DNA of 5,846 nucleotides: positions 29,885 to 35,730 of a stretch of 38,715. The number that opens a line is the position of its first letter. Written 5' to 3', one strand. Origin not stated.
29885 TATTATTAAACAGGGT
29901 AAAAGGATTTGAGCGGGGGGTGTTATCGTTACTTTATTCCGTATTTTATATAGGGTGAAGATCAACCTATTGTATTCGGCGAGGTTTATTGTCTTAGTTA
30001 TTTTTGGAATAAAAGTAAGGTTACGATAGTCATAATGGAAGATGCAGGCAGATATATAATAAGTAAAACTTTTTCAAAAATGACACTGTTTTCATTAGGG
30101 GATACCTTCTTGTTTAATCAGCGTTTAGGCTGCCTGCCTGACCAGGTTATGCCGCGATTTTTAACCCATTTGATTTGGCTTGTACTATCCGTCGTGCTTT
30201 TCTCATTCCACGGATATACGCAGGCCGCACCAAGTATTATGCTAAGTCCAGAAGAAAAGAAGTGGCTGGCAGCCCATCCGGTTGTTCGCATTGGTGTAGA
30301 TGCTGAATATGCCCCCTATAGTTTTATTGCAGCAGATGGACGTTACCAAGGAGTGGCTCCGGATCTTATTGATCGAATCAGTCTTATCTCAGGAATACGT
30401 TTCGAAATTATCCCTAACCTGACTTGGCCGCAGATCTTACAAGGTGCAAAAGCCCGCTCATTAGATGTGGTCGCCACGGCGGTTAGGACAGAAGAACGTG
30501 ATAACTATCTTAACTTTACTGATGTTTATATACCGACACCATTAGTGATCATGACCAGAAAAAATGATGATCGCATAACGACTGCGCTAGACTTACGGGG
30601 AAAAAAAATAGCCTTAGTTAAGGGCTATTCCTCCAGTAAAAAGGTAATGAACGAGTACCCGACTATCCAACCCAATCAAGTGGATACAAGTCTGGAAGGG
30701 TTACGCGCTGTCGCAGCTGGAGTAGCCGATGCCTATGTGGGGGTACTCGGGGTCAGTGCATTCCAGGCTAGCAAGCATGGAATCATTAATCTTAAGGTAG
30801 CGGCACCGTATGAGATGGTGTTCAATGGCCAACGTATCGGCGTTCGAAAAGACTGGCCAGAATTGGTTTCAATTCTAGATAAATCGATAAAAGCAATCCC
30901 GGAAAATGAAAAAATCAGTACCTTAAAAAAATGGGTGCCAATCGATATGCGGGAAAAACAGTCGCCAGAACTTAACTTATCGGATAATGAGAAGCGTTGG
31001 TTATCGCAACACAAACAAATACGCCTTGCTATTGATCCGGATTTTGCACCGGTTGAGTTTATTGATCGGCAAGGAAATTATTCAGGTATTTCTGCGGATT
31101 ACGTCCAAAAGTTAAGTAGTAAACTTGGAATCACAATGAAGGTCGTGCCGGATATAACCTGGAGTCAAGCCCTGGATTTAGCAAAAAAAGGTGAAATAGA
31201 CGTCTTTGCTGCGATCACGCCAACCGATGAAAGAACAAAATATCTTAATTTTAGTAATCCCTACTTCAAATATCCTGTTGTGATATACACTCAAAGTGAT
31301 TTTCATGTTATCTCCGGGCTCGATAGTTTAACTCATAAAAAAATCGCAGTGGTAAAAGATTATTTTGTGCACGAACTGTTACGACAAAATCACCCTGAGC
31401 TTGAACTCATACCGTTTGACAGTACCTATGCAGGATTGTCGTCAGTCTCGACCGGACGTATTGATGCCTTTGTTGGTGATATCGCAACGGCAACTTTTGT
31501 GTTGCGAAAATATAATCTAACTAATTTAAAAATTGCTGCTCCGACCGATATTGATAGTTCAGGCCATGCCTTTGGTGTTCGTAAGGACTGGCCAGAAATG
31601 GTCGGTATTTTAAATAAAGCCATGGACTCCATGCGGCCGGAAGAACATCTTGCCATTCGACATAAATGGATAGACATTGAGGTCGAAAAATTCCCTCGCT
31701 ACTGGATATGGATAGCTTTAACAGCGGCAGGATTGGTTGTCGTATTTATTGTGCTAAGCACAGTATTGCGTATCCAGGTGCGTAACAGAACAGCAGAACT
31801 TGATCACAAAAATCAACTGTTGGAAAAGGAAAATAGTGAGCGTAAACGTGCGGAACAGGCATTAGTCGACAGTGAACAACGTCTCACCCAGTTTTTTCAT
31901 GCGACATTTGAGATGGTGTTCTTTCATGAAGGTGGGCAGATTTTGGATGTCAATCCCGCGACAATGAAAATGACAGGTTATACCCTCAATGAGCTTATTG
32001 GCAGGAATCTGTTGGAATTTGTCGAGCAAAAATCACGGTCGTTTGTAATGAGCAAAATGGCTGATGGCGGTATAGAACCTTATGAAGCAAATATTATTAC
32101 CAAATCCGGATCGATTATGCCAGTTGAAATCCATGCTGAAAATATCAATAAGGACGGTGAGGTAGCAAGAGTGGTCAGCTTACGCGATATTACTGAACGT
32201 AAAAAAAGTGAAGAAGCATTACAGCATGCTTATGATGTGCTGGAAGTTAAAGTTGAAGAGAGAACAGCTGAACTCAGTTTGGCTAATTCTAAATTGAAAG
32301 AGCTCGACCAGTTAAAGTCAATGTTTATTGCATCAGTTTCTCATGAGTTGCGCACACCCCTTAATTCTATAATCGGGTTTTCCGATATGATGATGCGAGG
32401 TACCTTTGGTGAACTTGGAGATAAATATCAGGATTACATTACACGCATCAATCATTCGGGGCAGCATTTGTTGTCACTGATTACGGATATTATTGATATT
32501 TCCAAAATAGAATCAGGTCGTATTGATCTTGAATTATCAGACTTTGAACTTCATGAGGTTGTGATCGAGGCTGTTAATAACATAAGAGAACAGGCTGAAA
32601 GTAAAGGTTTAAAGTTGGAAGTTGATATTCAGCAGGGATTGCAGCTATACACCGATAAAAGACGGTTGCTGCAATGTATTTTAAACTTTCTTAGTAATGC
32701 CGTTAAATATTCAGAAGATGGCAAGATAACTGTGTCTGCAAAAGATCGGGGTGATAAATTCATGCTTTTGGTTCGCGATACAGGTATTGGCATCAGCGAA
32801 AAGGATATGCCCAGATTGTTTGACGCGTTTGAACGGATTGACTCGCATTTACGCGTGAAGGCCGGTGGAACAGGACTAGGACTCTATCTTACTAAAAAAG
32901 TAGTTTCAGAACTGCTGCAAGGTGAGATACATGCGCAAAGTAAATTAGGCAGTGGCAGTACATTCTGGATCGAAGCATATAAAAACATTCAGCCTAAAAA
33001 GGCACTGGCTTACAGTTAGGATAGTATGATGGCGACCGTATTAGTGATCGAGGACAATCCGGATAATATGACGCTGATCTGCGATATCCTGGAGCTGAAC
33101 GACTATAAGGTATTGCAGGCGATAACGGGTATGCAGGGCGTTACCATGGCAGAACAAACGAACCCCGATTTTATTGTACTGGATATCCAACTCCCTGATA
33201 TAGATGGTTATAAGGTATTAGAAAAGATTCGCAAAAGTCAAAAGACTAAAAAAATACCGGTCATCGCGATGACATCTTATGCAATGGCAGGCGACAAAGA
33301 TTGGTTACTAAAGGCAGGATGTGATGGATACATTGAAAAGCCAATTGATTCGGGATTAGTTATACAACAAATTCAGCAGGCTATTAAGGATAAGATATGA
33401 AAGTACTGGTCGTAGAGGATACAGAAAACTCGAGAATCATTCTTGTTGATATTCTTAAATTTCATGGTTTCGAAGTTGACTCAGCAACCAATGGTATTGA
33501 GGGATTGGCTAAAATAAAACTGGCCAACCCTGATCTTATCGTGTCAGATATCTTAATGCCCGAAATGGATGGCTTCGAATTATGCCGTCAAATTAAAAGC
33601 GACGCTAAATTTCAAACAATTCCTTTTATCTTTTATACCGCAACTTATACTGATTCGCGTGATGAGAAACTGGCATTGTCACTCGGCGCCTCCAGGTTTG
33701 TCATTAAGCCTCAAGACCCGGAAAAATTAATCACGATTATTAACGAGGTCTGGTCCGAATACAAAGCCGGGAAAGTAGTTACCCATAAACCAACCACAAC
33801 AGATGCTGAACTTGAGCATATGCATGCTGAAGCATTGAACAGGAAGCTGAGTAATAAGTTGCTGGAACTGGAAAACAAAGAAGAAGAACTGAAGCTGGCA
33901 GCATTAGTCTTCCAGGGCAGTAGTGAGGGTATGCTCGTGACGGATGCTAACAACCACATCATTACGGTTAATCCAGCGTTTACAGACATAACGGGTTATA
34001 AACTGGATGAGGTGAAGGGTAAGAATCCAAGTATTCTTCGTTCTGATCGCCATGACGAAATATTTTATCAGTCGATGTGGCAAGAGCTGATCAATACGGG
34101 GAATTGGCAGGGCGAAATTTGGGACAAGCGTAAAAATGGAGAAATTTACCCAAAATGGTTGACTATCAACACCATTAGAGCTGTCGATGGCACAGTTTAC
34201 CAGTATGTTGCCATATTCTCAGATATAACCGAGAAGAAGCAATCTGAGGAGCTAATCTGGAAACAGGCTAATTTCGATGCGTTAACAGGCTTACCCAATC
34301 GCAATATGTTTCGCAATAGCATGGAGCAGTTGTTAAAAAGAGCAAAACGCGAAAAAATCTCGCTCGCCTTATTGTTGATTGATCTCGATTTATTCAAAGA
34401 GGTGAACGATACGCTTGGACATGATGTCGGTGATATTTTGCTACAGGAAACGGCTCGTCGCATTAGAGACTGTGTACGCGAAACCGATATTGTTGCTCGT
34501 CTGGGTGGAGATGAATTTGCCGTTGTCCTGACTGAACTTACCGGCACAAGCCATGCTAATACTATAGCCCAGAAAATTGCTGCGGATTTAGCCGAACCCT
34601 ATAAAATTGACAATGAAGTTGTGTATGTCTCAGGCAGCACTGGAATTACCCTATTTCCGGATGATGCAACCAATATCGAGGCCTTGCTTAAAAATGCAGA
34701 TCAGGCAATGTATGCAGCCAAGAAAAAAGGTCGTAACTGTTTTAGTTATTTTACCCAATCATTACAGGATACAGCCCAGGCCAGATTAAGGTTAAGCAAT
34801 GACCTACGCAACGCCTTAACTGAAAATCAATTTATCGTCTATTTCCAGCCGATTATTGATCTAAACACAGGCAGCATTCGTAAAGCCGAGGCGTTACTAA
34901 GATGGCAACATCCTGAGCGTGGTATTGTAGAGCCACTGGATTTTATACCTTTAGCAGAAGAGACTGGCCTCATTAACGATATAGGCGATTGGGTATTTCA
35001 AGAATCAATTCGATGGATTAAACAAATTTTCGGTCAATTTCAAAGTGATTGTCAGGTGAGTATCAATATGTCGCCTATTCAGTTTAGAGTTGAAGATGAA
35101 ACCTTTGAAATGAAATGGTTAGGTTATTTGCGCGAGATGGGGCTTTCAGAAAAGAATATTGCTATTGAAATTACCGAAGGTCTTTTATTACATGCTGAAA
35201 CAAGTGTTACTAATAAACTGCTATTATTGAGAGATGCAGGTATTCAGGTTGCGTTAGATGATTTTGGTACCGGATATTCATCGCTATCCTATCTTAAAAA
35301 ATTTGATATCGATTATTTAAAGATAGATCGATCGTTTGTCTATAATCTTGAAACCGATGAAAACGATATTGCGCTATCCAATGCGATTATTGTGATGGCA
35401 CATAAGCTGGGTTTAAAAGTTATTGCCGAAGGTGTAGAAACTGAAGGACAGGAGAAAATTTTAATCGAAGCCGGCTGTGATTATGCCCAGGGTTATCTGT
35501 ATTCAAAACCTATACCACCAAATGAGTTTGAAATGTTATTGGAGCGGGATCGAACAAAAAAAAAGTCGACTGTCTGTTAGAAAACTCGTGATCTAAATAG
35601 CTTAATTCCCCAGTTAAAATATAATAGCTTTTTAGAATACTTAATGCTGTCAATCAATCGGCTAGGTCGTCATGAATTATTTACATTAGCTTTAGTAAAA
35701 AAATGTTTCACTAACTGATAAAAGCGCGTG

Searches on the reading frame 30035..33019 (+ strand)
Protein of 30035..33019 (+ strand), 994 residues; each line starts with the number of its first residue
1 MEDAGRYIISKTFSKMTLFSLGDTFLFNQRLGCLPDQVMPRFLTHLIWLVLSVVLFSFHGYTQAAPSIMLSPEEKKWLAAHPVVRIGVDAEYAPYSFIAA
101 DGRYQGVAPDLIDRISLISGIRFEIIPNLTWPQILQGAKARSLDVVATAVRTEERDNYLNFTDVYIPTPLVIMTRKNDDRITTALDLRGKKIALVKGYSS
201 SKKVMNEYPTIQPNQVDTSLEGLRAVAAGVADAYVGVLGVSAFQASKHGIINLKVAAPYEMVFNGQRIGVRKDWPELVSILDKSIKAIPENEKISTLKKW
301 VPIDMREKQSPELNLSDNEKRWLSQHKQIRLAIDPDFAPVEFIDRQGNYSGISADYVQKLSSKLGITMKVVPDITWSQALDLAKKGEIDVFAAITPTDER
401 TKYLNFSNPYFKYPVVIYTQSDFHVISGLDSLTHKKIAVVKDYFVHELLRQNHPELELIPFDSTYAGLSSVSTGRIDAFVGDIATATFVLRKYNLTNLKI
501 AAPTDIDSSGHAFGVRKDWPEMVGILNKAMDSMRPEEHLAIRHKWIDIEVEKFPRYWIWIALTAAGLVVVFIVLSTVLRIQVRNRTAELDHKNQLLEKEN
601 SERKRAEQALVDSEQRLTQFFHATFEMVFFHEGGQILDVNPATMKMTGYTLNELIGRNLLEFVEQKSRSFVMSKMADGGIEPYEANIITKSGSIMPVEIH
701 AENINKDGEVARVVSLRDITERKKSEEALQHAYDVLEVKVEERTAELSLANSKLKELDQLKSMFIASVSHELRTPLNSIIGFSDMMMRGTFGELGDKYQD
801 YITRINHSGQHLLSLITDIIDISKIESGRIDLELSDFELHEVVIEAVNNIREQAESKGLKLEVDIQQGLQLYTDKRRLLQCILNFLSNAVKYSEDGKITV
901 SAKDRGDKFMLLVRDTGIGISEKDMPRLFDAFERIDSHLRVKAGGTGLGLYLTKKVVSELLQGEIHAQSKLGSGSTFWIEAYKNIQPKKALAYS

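Call 9: search_protein_families(library=pfam, proteins=[window:30035-33019:+], max_evalue=0.001)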
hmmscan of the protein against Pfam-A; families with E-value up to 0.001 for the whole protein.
window:30035-33019:+ (994 aa): 8 families
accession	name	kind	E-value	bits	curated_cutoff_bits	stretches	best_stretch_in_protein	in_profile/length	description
PF00497.25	SBP_bac_3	-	2e-53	180.1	26.4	2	329-546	1-130/132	Bacterial extracellular solute-binding proteins, family 3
PF02518.31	HATPase_c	-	7e-27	94.5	26.4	1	874-980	2-106/111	Histidine kinase-, DNA gyrase B-, and HSP90-like ATPase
PF00512.31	HisKA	-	8.9e-19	67.8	26.9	1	761-828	2-66/66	His Kinase A (phospho-acceptor) domain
PF13426.13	PAS_9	-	7.7e-14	52.3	27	1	629-721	5-103/103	PAS domain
PF08447.18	PAS_3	-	7e-07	29.9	25.6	1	637-715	2-87/89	PAS fold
PF00989.32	PAS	-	1.8e-05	25.1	22.6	1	632-671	19-63/113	PAS fold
PF10613.14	Lig_chan-Glu_bd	-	3.2e-05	24.4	30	0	349-419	28-111/115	Ligated ion channel L-glutamate- and glycine-binding site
PF12974.12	Phosphonate-bd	-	0.00038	20.3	27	0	130-208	38-124/242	ABC transporter, phosphonate, periplasmic substrate-binding protein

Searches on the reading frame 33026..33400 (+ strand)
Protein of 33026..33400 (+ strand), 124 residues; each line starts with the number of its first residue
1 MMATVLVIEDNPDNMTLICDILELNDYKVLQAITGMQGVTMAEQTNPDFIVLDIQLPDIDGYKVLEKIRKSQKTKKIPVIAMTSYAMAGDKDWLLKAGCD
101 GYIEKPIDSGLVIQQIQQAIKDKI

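Call 9: search_protein_families(library=pfam, proteins=[window:33026-33400:+], max_evalue=0.001)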
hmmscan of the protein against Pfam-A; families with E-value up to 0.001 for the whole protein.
window:33026-33400:+ (124 aa): 1 family
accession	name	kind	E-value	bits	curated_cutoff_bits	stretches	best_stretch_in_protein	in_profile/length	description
PF00072.30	Response_reg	-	1.7e-25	89.8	30.2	1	5-116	1-110/111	Response regulator receiver domain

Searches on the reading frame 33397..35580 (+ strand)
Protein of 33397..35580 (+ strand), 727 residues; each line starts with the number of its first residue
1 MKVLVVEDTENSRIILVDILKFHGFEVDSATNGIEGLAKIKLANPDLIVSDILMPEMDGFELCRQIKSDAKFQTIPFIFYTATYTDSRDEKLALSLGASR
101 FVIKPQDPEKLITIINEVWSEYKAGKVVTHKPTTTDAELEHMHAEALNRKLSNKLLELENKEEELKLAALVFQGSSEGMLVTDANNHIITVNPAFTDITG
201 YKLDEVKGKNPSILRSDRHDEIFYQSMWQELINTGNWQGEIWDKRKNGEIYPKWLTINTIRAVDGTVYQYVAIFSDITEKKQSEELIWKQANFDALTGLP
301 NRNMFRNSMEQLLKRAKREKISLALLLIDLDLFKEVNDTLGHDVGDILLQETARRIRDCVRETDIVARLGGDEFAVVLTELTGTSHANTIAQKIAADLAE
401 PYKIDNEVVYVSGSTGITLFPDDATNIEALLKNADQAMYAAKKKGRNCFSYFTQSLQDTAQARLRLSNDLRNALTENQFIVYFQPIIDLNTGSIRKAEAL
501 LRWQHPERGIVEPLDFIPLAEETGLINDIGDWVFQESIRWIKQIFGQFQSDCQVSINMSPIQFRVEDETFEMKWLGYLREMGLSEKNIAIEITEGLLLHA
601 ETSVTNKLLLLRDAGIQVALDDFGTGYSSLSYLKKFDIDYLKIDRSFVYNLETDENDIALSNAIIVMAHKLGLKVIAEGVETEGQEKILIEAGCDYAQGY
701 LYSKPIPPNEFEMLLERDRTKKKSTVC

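Call 9: search_protein_families(library=pfam, proteins=[window:33397-35580:+], max_evalue=0.001)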
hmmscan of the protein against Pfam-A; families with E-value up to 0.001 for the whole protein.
window:33397-35580:+ (727 aa): 8 families
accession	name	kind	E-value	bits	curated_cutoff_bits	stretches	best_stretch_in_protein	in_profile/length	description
PF00563.25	EAL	-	7.5e-73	245.2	31.3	1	468-705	2-236/236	EAL domain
PF00990.26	GGDEF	-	3.4e-53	180.2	23.8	1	291-447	1-160/161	Diguanylate cyclase, GGDEF domain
PF00072.30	Response_reg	-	7.1e-24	84.5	30.2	1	3-115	1-110/111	Response regulator receiver domain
PF13426.13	PAS_9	-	1.3e-15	58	27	1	177-279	2-103/103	PAS domain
PF00989.32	PAS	-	3.2e-13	50.1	22.6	1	171-277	6-113/113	PAS fold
PF13188.13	PAS_8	-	2e-07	31.1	21.8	1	171-211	6-43/65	PAS domain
PF08448.16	PAS_4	-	2.9e-06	27.9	23.1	1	174-281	3-109/110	PAS fold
PF08447.18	PAS_3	-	4e-06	27.4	25.6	1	188-273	1-88/89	PAS fold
